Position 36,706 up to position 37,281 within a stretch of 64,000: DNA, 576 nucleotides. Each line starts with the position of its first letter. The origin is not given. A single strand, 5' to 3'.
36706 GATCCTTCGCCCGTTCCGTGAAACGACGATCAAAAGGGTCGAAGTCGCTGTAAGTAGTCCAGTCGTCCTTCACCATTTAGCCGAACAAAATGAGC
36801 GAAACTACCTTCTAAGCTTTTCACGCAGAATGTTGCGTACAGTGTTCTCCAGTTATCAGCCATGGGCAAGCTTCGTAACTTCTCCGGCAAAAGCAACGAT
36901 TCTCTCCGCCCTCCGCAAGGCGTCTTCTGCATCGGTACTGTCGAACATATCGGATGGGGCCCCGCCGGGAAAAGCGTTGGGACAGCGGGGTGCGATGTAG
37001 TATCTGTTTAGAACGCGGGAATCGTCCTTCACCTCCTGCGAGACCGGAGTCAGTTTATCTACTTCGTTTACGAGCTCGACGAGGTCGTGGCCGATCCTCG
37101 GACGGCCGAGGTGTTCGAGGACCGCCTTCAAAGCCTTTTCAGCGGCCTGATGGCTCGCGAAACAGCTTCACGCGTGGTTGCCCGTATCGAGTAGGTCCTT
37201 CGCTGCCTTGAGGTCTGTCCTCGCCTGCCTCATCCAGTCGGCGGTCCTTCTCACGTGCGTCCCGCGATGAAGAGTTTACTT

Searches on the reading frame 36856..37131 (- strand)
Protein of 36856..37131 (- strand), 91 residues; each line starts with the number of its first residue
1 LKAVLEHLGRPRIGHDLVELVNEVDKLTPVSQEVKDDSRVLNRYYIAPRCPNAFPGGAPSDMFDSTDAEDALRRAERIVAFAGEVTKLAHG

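Call 58: search_protein_families(library=pfam, proteins=[window:36856-37131:-], max_evalue=0.01)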
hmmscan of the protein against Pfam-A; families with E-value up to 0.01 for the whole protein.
window:36856-37131:- (91 aa): 1 family
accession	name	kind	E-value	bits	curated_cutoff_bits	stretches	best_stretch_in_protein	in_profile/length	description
PF05168.19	HEPN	-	7.2e-13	49.2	22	1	2-83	40-115/117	HEPN domain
